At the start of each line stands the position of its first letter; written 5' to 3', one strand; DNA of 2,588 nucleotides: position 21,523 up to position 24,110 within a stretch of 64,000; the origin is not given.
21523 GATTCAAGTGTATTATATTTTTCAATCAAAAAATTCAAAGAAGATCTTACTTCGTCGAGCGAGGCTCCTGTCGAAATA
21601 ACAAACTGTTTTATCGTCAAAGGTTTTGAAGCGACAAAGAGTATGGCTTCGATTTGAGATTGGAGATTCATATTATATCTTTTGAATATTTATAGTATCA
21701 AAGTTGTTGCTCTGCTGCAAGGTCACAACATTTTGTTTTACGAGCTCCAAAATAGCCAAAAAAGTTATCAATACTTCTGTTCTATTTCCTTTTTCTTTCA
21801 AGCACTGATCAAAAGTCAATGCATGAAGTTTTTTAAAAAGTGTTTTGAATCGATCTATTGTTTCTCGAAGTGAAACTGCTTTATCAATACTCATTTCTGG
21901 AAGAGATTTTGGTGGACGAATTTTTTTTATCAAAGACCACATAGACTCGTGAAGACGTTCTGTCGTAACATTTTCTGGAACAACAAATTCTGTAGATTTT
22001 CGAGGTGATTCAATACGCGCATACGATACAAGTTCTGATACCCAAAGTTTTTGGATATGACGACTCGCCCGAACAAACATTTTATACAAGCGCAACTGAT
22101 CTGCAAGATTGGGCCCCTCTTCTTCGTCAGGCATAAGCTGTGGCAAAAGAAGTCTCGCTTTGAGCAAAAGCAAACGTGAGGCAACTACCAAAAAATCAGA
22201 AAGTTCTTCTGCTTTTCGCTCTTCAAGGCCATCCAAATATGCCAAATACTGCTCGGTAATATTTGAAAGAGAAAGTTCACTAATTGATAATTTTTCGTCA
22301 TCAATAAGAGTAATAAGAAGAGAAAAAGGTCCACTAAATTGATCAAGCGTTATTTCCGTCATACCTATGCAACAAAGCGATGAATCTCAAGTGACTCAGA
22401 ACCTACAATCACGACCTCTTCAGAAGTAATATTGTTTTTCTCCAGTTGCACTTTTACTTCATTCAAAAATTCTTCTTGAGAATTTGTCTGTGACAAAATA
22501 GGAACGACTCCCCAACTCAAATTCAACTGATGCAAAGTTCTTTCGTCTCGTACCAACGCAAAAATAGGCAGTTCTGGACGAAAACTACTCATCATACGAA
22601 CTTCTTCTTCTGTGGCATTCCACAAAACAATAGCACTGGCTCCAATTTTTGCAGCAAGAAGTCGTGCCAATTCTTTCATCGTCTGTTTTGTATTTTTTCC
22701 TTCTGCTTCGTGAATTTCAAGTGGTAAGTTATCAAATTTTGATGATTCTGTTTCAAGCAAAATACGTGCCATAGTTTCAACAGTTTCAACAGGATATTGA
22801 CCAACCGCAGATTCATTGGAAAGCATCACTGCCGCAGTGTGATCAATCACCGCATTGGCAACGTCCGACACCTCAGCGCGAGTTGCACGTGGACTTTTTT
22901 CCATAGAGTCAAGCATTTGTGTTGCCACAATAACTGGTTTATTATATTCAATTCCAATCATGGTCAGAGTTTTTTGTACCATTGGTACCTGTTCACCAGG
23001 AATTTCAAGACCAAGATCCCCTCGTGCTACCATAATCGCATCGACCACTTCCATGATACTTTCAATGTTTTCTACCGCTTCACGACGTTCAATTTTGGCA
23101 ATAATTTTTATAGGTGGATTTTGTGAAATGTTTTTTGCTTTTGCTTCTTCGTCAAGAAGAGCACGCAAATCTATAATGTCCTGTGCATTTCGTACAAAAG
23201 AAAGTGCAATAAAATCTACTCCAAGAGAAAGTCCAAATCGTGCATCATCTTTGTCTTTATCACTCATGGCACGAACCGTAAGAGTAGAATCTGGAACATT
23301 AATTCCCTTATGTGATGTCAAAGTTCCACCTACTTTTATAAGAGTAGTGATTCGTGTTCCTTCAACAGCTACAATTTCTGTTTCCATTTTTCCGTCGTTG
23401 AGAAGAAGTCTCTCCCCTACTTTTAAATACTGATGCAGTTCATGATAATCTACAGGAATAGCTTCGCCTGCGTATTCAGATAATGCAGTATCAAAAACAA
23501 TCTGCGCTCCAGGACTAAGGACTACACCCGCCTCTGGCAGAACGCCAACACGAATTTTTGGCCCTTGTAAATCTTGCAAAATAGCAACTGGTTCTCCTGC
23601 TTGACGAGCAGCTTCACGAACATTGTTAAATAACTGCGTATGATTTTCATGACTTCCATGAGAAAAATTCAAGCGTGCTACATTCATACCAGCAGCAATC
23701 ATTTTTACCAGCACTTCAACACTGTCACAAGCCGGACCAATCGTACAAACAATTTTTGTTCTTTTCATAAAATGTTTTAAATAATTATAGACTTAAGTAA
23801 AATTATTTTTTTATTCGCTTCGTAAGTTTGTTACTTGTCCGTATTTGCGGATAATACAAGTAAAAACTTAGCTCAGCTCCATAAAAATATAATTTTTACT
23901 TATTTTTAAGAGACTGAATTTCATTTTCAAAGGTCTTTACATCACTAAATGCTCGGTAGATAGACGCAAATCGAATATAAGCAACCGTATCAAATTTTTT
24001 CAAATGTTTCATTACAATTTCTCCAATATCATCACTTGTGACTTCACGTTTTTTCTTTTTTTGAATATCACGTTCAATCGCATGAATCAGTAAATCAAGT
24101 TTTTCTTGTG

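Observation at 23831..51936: Near-identical 33-bp nested-palindrome motif upstream of both pyk and clpP in the same gene-relative orientation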

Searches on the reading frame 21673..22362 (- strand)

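Call 11: search_protein_families(library=pfam, proteins=[window:21673-22362:-])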
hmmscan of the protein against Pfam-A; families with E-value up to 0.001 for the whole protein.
window:21673-22362:- (229 aa): 1 family
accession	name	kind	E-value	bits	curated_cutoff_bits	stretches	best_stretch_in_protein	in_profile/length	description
PF02616.19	SMC_ScpA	-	2e-19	71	24.6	1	19-227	1-230/232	Segregation and condensation protein ScpA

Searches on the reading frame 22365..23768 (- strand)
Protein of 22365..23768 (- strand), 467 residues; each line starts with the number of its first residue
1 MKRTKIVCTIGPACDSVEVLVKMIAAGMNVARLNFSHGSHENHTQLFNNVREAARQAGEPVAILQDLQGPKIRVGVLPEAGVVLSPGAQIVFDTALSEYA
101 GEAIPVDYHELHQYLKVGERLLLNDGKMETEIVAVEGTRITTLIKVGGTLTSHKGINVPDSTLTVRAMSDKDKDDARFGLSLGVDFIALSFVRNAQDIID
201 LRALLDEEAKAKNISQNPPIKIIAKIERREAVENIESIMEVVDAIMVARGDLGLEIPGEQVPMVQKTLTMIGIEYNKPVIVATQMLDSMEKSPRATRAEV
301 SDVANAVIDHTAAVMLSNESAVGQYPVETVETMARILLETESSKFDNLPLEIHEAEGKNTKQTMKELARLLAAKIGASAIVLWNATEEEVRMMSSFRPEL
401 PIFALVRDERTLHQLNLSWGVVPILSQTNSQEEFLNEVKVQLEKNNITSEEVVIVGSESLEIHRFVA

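Call 11: search_protein_families(library=pfam, proteins=[window:22365-23768:-])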
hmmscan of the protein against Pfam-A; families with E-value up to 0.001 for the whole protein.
window:22365-23768:- (467 aa): 3 families
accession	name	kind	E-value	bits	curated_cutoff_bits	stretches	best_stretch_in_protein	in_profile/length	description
PF00224.27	PK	-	1.8e-112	376.1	30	1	1-330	1-328/328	Pyruvate kinase, barrel domain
PF02887.21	PK_C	-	2.2e-16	60.4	28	1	366-455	5-96/114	Pyruvate kinase, alpha/beta domain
PF03328.21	HpcH_HpaI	-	7.9e-06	25.7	25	1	173-256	75-158/221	HpcH/HpaI aldolase/citrate lyase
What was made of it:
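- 22365..23768 (-): pyk, the gene downstream of the type A copy. Pfam PK + PK_C (call 11)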

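Call 15: find_homologous_proteins(query=window:22365-23768:-, max_evalue=1e-30)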
Query window:22365-23768:- (467 aa): 8000 proteins with E <= 1e-30 among 8000 candidates; the best 120 are listed.
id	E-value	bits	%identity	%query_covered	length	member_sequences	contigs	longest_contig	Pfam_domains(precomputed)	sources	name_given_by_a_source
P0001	4.2e-296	999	100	100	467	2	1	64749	PF00224.28,PF02887.22,PF03328.21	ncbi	-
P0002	3.6e-270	914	89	100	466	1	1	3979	PF00224.28,PF02887.22,PF03328.21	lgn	-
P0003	6.1e-261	884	86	100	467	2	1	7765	PF00224.28,PF02887.22,PF03328.21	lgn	-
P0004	6.6e-254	860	84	99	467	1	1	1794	PF00224.28,PF02887.22,PF03328.21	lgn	-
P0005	2.0e-248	842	82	99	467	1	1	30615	PF00224.28,PF02887.22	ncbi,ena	-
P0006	2.2e-243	826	82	99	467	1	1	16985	PF00224.28,PF02887.22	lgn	-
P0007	6.1e-242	821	79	99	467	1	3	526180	PF00224.28,PF02887.22,PF03328.21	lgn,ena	-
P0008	4.0e-241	818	81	99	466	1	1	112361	PF00224.28,PF02887.22,PF03328.21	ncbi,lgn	-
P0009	8.5e-238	807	79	100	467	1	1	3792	PF00224.28,PF02887.22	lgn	-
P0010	9.3e-236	801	77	100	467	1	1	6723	PF00224.28,PF02887.22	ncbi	-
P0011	1.9e-209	714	70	99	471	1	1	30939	PF00224.28,PF02887.22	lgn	-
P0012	2.2e-209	714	82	85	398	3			PF00224.28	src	-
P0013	1.1e-204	698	71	99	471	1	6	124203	PF00224.28,PF02887.22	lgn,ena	-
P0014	5.6e-200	683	67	99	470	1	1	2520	PF00224.28,PF02887.22,PF03328.21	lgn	-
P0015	7.9e-199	679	70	99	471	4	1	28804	PF00224.28,PF02887.22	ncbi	-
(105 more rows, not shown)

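Call 16: find_encoding_contigs(protein=P0007, flank=2500, max_places=3)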
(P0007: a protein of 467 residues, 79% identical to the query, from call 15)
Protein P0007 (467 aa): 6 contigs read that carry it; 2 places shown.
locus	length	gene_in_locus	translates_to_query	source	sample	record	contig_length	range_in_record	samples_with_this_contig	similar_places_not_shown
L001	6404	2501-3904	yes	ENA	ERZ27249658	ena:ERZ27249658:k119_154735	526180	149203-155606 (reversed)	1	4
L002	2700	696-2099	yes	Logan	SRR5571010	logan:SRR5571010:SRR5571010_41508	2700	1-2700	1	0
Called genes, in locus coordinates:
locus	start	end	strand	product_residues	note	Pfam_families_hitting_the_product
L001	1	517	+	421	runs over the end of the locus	PF11104:PilM_2 (faint), PF02491:SHS2_FTSA, PF06723:MreB_Mbl, PF14450:FtsA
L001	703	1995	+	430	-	PF00091:Tubulin, PF12327:FtsZ_C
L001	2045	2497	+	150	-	PF22811:Zn_ribbon_NrdR, PF03477:ATP-cone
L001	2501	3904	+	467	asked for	PF00224:PK, PF03328:HpcH_HpaI (weak), PF02887:PK_C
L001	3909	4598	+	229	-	PF02616:SMC_ScpA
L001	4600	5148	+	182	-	PF04079:SMC_ScpB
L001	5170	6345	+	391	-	PF00768:Peptidase_S11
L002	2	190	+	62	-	?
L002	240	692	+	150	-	PF22811:Zn_ribbon_NrdR, PF03477:ATP-cone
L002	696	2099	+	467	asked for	PF00224:PK, PF03328:HpcH_HpaI (weak), PF02887:PK_C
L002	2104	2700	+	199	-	?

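Call 17: find_encoding_contigs(protein=P0008, flank=2500, max_places=2)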
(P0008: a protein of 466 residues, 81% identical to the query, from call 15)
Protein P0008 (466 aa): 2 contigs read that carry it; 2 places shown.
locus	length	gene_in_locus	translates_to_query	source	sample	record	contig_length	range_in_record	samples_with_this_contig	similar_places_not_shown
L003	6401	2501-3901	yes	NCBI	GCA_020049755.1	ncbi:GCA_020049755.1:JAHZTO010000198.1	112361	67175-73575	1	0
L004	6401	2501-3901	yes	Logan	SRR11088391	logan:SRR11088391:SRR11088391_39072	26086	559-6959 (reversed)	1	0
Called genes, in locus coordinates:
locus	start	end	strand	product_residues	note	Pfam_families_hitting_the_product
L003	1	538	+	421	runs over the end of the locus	PF11104:PilM_2 (faint), PF02491:SHS2_FTSA, PF06723:MreB_Mbl, PF14450:FtsA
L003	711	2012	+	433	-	PF00091:Tubulin, PF12327:FtsZ_C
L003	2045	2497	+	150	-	PF22811:Zn_ribbon_NrdR, PF03477:ATP-cone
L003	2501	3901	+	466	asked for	PF00224:PK, PF03328:HpcH_HpaI (faint), PF02887:PK_C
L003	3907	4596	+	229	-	PF02616:SMC_ScpA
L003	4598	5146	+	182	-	PF04079:SMC_ScpB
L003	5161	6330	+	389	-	PF00768:Peptidase_S11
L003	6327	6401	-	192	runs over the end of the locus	PF14528:LAGLIDADG_3 (weak)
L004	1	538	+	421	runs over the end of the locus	PF11104:PilM_2 (faint), PF02491:SHS2_FTSA, PF06723:MreB_Mbl, PF14450:FtsA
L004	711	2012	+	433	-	PF00091:Tubulin, PF12327:FtsZ_C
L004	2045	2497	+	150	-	PF22811:Zn_ribbon_NrdR, PF03477:ATP-cone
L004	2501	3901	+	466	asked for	PF00224:PK, PF03328:HpcH_HpaI (faint), PF02887:PK_C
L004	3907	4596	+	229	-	PF02616:SMC_ScpA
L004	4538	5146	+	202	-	PF04079:SMC_ScpB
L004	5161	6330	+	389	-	PF00768:Peptidase_S11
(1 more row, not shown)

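Call 18: find_encoding_contigs(protein=P0005, flank=2500, max_places=2)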
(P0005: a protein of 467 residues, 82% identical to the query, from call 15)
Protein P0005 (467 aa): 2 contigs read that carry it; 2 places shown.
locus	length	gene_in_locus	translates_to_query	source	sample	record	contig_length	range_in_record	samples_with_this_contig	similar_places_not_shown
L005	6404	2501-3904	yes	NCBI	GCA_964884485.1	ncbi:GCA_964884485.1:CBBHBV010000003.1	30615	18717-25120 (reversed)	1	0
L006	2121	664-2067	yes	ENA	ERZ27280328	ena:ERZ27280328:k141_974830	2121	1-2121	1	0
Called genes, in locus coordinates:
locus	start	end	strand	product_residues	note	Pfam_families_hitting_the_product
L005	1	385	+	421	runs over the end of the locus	PF11104:PilM_2 (faint), PF02491:SHS2_FTSA, PF06723:MreB_Mbl (weak), PF14450:FtsA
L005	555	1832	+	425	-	PF00091:Tubulin, PF13809:Tubulin_2 (faint), PF12327:FtsZ_C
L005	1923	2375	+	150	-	PF22811:Zn_ribbon_NrdR, PF03477:ATP-cone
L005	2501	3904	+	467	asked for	PF00224:PK, PF02887:PK_C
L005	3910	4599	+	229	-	PF02616:SMC_ScpA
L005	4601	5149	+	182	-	PF04079:SMC_ScpB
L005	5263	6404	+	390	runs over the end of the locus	PF00768:Peptidase_S11, PF13354:Beta-lactamase2 (weak)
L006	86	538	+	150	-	PF22811:Zn_ribbon_NrdR, PF03477:ATP-cone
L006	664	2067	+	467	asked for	PF00224:PK, PF02887:PK_C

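Call 47: list_cluster_members(proteins=[P0001, P0005, P0008, P0010, P0015])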
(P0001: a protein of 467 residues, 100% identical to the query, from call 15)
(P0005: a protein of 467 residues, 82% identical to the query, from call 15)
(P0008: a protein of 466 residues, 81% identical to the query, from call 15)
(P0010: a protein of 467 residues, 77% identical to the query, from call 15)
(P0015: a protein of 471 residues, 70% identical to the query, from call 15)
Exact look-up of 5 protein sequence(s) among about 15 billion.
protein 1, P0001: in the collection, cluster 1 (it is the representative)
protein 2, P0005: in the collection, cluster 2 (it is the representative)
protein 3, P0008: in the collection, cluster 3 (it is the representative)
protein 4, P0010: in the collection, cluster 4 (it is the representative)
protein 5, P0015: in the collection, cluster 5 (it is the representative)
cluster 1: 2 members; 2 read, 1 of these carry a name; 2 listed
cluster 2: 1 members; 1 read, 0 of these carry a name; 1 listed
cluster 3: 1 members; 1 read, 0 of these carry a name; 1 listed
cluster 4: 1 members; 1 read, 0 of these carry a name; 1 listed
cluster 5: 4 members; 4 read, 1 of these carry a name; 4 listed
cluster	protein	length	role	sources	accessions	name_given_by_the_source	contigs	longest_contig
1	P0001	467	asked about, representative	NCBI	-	-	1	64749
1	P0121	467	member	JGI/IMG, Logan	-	pyruvate kinase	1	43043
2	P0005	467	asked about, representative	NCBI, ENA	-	-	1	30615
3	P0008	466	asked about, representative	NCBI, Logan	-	-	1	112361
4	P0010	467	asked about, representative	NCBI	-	-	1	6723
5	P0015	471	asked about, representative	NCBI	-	-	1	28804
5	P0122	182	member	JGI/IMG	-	pyruvate kinase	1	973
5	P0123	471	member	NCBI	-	-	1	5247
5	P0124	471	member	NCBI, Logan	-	-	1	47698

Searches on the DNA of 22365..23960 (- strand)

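Call 8: search_rna_families(source=window, start=23700, end=23960, threshold=evalue, max_evalue=10)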
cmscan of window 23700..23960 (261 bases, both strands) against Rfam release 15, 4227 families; matches with E-value up to 10: 2.
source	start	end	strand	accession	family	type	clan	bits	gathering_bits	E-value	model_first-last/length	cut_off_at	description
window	23883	23920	-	RF02438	SpF51_sRNA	Gene; sRNA;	-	20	50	0.2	1-45/45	no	Streptococcus sRNA SpF51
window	23902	23950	-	RF00281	SNORD47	Gene; snRNA; snoRNA; CD-box;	-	14.3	50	6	1-77/77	no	Small nucleolar RNA SNORD47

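Call 41: build_rna_model(alignment_id=A4, structure=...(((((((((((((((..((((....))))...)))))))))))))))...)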
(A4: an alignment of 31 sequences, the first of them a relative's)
Model R1 built from alignment A4 (31 sequences, 53 columns); structure: as given.
model positions 53; base pairs 19; branch points 0; effective number of sequences 3.5; information 1.047 bits per position. Calibrated on 0.2 Mb of random sequence (short: E-values are rough).
structure used (alignment columns):
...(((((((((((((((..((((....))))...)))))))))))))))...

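Call 42: search_with_rna_model(model_id=R1, source=window, filters=off, max_evalue=10)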
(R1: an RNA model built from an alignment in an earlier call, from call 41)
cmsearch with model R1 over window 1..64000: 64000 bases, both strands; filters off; matches with E-value up to 10: 27.
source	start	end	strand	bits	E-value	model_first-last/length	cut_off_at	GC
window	51894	51946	+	75.9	4.3e-14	1-53/53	no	0.3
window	23820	23873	-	61.5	7e-11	1-53/53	no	0.33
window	51894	51946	-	34.4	7.4e-05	1-53/53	no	0.3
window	23820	23873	+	22.2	0.038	1-53/53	no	0.33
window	14440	14475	-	20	0.12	1-53/53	no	0.39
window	55316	55344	-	16.5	0.71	1-53/53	no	0.24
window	61622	61674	+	16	0.91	1-53/53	no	0.21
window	61623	61653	-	15.5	1.2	1-53/53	no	0.19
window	14440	14475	+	15.5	1.2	1-53/53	no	0.39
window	57068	57102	-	15.3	1.3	1-53/53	no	0.23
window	55317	55343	+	13.9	2.6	1-53/53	no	0.22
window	47390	47433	-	13.1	4.1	1-53/53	no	0.25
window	27665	27703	-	13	4.3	1-53/53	no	0.36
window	61956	61988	-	12.9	4.5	1-53/53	no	0.36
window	27563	27607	-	12.8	4.7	1-53/53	no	0.31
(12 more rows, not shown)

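Call 43: search_with_rna_model(model_id=R1, sources=[L001, L002, L003, L004, L005, L007, L008, L009, L010, L011, L012, L013, L014, L015, L016, L017, L018, L019, L020, L021, L022, L023, L024, L025, L026, L027, L028, L029, L030, L031, L032, L033, L034, L035, L036], max_evalue=1)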
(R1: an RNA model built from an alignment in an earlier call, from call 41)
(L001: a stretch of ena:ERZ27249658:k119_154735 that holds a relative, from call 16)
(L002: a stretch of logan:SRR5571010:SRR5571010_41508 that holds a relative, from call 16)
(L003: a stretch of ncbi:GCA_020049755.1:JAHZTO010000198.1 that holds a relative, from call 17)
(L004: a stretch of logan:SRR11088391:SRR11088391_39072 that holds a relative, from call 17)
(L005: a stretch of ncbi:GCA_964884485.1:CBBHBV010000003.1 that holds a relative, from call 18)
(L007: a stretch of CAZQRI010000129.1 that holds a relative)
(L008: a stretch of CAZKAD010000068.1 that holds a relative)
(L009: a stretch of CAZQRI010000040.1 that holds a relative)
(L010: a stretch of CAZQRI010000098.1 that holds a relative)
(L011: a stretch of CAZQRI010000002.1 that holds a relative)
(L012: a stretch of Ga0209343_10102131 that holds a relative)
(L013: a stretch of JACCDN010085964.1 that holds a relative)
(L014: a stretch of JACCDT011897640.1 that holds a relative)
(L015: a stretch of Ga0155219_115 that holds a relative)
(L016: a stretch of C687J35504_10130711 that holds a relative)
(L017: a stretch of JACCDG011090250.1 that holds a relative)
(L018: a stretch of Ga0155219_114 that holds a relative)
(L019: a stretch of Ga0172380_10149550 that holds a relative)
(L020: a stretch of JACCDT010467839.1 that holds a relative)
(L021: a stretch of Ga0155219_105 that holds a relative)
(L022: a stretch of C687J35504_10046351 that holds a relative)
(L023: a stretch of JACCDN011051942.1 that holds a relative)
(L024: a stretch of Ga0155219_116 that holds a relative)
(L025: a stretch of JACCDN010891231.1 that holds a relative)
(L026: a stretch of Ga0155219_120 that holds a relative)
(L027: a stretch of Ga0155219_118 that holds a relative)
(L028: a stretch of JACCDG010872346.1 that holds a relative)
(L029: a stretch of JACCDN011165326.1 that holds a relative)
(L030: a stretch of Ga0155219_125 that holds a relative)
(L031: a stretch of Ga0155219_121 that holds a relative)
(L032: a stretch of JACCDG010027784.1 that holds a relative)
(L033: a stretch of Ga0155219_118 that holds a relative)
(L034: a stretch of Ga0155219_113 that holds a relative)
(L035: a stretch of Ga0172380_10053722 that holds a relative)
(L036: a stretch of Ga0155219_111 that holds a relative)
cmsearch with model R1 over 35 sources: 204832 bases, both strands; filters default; matches with E-value up to 1: 66.
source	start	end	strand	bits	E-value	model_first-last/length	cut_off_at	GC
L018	1093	1145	-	80.3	1.4e-14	1-53/53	no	0.32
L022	1555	1607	+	79.8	1.9e-14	1-53/53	no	0.28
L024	3830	3882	+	79.8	1.9e-14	1-53/53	no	0.32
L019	1472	1524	-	79.6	2.1e-14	1-53/53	no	0.28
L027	6547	6599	+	79.4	2.3e-14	1-53/53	no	0.36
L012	1723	1775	+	79.3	2.4e-14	1-53/53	no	0.32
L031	1646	1698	+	79.3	2.4e-14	1-53/53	no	0.32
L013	891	943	-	79.1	2.8e-14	1-53/53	no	0.25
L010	2214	2266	+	78.8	3.1e-14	1-53/53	no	0.25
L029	1247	1299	-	78.5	3.7e-14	1-53/53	no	0.38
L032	1874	1926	-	78.5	3.7e-14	1-53/53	no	0.38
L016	761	813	-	78.5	3.7e-14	1-53/53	no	0.34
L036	5110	5162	-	77.8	5.2e-14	1-53/53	no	0.3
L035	3200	3252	+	77.1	7.7e-14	1-53/53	no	0.3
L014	1375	1427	-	76.6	9.8e-14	1-53/53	no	0.26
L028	739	791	+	76.3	1.1e-13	1-53/53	no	0.36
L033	2492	2544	-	76.1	1.3e-13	1-53/53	no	0.28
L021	7916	7968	-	75.7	1.5e-13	1-53/53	no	0.36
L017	994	1046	+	75.6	1.7e-13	1-53/53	no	0.36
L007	699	751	-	75.1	2.1e-13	1-53/53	no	0.34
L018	1211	1263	+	75.1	2.1e-13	1-53/53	no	0.38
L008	4011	4063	+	74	3.6e-13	1-53/53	no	0.36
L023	7344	7396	-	74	3.6e-13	1-53/53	no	0.36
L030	9342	9394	+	73.9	3.9e-13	1-53/53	no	0.36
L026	10672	10724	+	73.8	4e-13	1-53/53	no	0.36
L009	470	522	-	73.8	4.1e-13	1-53/53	no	0.28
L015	5922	5974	-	73.1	5.8e-13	1-53/53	no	0.34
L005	2397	2449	+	72.2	9.1e-13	1-53/53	no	0.34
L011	282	334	+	70.9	1.8e-12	1-53/53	no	0.28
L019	409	461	+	70.6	2.1e-12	1-53/53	no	0.32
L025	1274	1326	-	70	2.8e-12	1-53/53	no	0.32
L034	8488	8540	-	67.9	8.6e-12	1-53/53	no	0.4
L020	1929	1976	-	63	1.1e-10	6-53/53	5'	0.29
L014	1375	1427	+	39.2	2e-05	1-53/53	no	0.26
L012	1723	1775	-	39.2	2.1e-05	1-53/53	no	0.32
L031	1646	1698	-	39.2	2.1e-05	1-53/53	no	0.32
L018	1093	1145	+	38.7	2.6e-05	1-53/53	no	0.32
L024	3830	3882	-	38.4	3.1e-05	1-53/53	no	0.32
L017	994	1046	-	38.3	3.2e-05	1-53/53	no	0.36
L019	1472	1524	+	38.2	3.3e-05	1-53/53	no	0.28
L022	1555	1607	-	38.2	3.4e-05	1-53/53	no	0.28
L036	5110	5162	+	37.8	4.2e-05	1-53/53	no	0.3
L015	5922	5974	+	37.7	4.4e-05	1-53/53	no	0.34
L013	891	943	+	37.7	4.4e-05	1-53/53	no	0.25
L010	2214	2266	-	37.5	4.9e-05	1-53/53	no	0.25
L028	739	791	-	36.7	7.4e-05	1-53/53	no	0.36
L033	2492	2544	+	36.6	7.8e-05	1-53/53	no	0.28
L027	6547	6599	-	36.3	8.9e-05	1-53/53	no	0.36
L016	761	813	+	35.5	0.00013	1-53/53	no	0.34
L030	9342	9394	-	35.2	0.00016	1-53/53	no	0.36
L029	1247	1299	+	34.8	0.00019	1-53/53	no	0.38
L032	1874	1926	+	34.8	0.00019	1-53/53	no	0.38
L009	470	522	+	34.2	0.00027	1-53/53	no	0.28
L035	3200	3252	-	34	0.0003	1-53/53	no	0.3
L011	282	334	-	33.6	0.00036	1-53/53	no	0.28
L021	7916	7968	+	33.4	0.0004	1-53/53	no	0.36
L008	4011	4063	-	33.1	0.00047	1-53/53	no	0.36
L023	7344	7396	+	33.1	0.00047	1-53/53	no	0.36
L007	699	751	+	32.4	0.00065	1-53/53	no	0.34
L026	10672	10724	-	31.3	0.0011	1-53/53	no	0.36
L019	409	461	-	30.9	0.0014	1-53/53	no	0.32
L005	2397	2449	-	29.8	0.0025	1-53/53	no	0.34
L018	1211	1263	-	29.3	0.0032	1-53/53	no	0.38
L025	1274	1326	+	29.2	0.0035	1-53/53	no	0.32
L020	1929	1976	+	24.4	0.04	1-48/53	3'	0.29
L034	8488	8540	+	24.3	0.041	1-53/53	no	0.4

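Call 70: search_with_rna_model(model_id=R1, sources=[L037, L038, L039, L040], max_evalue=1, filters=off)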
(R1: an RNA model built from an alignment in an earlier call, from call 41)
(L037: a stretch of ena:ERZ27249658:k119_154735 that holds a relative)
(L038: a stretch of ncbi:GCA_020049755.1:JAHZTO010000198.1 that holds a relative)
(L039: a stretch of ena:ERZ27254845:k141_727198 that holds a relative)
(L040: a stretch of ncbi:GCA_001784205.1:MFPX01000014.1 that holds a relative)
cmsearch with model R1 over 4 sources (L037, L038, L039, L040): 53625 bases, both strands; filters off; matches with E-value up to 1: 15.
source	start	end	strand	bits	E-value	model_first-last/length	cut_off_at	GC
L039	4862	4914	+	80.3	3.8e-15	1-53/53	no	0.32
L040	4862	4914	+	80.3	3.8e-15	1-53/53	no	0.32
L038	9845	9897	+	76.7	2.5e-14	1-53/53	no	0.3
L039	4744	4796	-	75.1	5.6e-14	1-53/53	no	0.38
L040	4744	4796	-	75.1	5.6e-14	1-53/53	no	0.38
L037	9862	9914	-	72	2.8e-13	1-53/53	no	0.26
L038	9725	9777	-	70.8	5e-13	1-53/53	no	0.4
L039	4862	4914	-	38.7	6.9e-06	1-53/53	no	0.32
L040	4862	4914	-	38.7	6.9e-06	1-53/53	no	0.32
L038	9845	9897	-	38.1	9.1e-06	1-53/53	no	0.3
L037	9862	9914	+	32.8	0.00014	1-53/53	no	0.26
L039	4744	4796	+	29.3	0.00083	1-53/53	no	0.38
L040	4744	4796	+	29.3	0.00083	1-53/53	no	0.38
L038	9725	9777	+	27.9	0.0018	1-53/53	no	0.4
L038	12949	12990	+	16.5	0.6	1-53/53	no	0.38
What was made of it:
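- The covariance model R1 found further copies in L037-L040 (call 70).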
